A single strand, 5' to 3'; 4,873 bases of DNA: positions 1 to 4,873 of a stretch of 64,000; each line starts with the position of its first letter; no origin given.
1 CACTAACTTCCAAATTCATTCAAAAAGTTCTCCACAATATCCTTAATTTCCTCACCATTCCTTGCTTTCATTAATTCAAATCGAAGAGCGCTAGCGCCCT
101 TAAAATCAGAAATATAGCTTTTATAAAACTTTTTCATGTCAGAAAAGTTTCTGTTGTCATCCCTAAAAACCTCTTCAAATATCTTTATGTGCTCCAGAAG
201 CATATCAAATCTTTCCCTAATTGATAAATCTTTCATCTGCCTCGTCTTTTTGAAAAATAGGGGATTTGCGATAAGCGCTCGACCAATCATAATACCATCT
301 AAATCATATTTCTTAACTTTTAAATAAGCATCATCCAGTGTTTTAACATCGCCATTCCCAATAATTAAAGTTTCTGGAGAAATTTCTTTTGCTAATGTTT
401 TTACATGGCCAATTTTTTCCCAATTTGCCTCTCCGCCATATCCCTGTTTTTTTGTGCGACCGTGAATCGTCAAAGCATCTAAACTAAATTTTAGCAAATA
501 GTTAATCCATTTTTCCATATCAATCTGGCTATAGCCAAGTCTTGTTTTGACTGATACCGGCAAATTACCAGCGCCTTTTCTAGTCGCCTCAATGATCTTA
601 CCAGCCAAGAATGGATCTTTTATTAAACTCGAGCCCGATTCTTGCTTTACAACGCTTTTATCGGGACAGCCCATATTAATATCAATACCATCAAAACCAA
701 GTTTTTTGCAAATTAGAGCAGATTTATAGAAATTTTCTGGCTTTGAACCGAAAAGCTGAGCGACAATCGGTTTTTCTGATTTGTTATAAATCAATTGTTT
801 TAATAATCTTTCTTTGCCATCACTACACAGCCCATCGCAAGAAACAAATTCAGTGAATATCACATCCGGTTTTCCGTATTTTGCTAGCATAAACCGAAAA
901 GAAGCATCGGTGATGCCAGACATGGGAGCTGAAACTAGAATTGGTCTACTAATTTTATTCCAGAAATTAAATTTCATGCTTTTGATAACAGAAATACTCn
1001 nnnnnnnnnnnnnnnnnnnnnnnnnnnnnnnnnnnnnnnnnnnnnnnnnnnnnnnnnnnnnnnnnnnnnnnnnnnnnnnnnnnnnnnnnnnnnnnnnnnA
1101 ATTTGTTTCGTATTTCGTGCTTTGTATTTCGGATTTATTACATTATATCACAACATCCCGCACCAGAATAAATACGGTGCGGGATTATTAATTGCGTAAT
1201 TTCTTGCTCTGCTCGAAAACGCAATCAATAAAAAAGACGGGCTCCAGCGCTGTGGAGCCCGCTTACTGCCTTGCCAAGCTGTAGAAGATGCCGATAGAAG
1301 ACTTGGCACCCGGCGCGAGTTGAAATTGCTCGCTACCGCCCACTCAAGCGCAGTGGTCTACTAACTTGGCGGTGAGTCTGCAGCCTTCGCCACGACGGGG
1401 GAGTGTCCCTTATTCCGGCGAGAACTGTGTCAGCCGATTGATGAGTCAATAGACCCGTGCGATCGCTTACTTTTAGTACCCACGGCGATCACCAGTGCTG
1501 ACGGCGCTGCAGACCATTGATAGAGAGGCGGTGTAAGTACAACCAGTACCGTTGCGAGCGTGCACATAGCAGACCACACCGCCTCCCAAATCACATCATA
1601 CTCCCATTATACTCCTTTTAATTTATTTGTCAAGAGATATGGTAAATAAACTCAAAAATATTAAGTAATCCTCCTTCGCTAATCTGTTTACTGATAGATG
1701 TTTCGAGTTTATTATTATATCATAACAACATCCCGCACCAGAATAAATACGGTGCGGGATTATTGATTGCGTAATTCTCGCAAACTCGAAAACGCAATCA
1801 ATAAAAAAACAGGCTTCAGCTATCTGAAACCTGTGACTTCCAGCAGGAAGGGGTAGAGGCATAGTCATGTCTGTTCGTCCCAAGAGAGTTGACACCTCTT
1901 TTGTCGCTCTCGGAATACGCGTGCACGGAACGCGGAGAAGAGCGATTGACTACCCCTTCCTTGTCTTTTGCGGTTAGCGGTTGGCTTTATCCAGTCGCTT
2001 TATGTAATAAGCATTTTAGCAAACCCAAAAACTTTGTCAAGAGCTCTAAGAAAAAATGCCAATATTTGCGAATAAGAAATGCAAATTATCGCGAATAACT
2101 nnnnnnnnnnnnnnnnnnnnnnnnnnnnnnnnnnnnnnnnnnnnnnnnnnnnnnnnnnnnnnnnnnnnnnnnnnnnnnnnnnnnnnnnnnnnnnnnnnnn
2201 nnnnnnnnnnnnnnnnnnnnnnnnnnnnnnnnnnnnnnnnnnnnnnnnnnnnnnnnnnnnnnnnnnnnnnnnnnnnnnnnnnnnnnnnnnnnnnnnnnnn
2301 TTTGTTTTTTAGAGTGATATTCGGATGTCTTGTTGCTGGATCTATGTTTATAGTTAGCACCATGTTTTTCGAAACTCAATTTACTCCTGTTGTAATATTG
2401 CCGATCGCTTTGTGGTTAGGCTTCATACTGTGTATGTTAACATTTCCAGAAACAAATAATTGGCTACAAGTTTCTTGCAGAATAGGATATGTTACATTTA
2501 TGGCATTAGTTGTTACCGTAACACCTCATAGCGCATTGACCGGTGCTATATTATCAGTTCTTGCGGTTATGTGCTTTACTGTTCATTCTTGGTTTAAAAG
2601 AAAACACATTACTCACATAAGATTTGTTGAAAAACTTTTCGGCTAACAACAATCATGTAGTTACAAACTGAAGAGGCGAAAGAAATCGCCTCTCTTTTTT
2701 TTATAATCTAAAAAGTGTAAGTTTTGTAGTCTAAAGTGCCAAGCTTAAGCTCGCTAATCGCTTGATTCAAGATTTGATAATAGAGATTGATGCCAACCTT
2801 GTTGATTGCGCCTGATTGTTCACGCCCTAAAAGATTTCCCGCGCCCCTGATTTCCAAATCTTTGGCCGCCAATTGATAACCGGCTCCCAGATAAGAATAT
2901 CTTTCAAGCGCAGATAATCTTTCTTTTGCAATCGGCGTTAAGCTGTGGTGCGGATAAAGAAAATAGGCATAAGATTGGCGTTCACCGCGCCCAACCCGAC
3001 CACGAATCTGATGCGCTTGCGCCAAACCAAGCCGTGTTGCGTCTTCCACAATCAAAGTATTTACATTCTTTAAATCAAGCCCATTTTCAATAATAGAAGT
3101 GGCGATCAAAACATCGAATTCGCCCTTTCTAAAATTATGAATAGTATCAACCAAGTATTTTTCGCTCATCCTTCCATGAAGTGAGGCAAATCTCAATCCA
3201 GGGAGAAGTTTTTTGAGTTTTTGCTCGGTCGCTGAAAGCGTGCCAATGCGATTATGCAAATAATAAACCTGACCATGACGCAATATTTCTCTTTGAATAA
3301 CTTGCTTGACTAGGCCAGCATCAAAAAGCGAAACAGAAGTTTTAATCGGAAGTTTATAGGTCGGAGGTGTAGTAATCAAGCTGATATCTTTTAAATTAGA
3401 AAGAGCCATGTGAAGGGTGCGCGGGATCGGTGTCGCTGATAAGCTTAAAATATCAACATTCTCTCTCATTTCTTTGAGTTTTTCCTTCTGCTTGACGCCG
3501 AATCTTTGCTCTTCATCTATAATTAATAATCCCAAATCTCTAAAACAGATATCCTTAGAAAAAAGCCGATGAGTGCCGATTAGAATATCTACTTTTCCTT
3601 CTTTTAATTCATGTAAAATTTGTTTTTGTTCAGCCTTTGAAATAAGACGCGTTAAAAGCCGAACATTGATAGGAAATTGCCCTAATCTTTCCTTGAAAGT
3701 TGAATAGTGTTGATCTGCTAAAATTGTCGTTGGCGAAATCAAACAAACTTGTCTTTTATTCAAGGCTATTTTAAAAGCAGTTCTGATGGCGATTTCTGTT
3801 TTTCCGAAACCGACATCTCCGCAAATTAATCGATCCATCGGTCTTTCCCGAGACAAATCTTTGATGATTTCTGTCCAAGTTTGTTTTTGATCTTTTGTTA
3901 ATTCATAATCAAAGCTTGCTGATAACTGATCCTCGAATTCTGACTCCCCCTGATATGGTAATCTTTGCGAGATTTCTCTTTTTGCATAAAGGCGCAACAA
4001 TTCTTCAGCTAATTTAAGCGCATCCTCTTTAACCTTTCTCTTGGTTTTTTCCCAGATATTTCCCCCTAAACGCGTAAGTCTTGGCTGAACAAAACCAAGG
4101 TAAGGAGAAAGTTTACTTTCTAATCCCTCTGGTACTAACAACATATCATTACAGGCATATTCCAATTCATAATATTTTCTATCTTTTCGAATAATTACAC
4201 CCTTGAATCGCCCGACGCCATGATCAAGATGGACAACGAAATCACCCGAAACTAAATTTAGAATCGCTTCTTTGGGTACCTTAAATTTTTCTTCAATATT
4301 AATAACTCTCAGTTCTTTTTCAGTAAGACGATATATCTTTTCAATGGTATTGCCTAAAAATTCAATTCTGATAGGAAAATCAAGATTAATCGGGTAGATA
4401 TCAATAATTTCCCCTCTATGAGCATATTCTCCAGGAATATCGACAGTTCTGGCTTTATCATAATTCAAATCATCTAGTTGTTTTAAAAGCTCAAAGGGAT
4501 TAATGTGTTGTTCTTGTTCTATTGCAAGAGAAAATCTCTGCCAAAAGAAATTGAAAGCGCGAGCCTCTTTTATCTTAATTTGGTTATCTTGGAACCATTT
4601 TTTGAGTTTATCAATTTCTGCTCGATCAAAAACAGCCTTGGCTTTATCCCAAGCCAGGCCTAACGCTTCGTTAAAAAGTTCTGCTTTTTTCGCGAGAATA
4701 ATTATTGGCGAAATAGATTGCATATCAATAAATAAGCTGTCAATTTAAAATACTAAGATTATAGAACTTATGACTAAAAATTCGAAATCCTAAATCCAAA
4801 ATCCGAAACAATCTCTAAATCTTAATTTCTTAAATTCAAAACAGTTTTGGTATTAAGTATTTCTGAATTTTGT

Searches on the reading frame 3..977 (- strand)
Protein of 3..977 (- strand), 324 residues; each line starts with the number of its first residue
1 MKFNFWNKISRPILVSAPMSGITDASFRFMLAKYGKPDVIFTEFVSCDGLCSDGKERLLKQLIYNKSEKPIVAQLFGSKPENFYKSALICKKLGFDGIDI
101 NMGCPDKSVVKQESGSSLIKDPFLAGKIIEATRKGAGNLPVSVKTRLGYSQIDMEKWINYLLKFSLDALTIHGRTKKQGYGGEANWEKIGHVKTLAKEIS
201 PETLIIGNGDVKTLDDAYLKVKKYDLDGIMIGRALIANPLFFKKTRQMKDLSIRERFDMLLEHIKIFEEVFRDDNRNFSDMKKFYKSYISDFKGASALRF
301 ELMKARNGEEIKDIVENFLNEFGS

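Call 90: find_encoding_contigs(protein=window:3-977:-, flank=10000, max_places=1)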
Protein window:3-977:- (324 aa): 3 contigs read that carry it; 1 place shown.
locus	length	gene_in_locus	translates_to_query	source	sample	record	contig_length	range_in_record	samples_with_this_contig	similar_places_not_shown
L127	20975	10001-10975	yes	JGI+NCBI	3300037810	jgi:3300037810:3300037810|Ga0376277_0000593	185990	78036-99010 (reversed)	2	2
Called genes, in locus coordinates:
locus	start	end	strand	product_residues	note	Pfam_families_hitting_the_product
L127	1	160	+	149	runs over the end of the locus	PF01327:Pep_deformylase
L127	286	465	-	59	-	-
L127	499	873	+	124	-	-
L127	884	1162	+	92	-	-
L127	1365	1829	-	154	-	PF09424:YqeY, PF02637:GatB_Yqey (weak)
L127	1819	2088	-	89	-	PF01165:Ribosomal_S21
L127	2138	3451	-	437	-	PF01409:tRNA-synt_2d (weak), PF13393:tRNA-synt_His, PF00152:tRNA-synt_2 (faint), PF00587:tRNA-synt_2b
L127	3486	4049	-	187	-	PF10502:Peptidase_S26, PF00717:Peptidase_S24 (weak)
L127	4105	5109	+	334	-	PF03816:LytR_cpsA_psr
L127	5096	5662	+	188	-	PF01195:Pept_tRNA_hydro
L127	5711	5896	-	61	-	-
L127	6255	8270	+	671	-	PF14814:UB2H (faint), PF17757:UvrB_inter, PF02559:CarD_TRCF_RID, PF04851:ResIII, PF00270:DEAD, PF00271:Helicase_C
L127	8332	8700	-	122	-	-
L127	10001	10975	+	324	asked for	PF01207:Dus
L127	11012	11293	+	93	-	PF14110:DUF4282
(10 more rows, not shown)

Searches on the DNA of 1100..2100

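Call 84: search_rna_families(source=window, start=1100, end=2100, threshold=evalue, max_evalue=1)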
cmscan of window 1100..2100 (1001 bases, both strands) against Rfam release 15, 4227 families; matches with E-value up to 1: 1.
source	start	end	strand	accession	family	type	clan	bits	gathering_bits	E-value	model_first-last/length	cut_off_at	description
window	1229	1290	-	RF02353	BjrC68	Gene; sRNA;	-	21.3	39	0.0068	1-82/82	no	Bradyrhizobiaceae sRNA BjrC68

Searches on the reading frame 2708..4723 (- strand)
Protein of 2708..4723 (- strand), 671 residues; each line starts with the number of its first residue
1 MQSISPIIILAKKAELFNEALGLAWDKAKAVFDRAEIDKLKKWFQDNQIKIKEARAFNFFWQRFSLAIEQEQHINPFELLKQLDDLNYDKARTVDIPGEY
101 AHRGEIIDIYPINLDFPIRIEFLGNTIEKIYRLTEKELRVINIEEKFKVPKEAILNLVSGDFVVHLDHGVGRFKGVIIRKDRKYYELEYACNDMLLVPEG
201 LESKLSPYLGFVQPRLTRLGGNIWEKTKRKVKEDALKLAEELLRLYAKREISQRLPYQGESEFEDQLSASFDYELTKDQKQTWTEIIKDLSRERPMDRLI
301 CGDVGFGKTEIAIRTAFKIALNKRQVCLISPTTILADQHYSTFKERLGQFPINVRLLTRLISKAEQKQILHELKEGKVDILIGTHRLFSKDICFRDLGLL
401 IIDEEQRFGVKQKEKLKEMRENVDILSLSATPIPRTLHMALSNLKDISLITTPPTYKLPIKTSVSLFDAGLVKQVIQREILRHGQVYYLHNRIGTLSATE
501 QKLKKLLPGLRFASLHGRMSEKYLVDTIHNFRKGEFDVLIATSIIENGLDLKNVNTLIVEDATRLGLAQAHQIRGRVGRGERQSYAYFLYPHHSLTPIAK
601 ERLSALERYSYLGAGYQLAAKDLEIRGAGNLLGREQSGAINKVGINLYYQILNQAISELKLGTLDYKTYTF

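Call 25: search_protein_families(library=pfam, proteins=[window:2708-4723:-], max_evalue=0.001)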
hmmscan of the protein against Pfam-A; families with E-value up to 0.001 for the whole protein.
window:2708-4723:- (671 aa): 6 families
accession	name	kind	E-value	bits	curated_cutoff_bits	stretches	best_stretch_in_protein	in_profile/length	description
PF00270.35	DEAD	-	3.2e-27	95.7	26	1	276-438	1-165/167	DEAD/DEAH box helicase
PF00271.37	Helicase_C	-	3.5e-24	85.6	23.5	1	479-579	11-108/110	Helicase conserved C-terminal domain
PF17757.6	UvrB_inter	-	1.3e-15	57.7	22.9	1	66-149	1-85/91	UvrB interaction domain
PF02559.22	CarD_TRCF_RID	-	1e-12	48.4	23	1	159-208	3-56/57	CarD-like/TRCF RID domain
PF04851.21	ResIII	-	5.3e-10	39.9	22.5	1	273-432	2-162/164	Type III restriction enzyme, res subunit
PF14814.11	UB2H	-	2.7e-05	24.6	27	1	69-117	2-50/85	Bifunctional transglycosylase second domain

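Call 26: search_protein_families(library=phrogs, proteins=[window:2708-4723:-], max_evalue=0.001)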
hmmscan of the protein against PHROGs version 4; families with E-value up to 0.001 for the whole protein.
window:2708-4723:- (671 aa): 5 families
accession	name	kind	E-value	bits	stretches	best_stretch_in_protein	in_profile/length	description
phrog_34613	-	unknown function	8.6e-65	220.1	1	229-654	205-637/666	-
phrog_16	-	DNA, RNA and nucleotide metabolism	5.7e-18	65.5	1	257-559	250-566/986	DNA helicase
phrog_27849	-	unknown function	4.3e-11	42.7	0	510-583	471-545/664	-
phrog_9690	-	DNA, RNA and nucleotide metabolism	6.7e-07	29.6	1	482-581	158-257/306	DNA helicase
phrog_2467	-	unknown function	0.0002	21.5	1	305-406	18-123/502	-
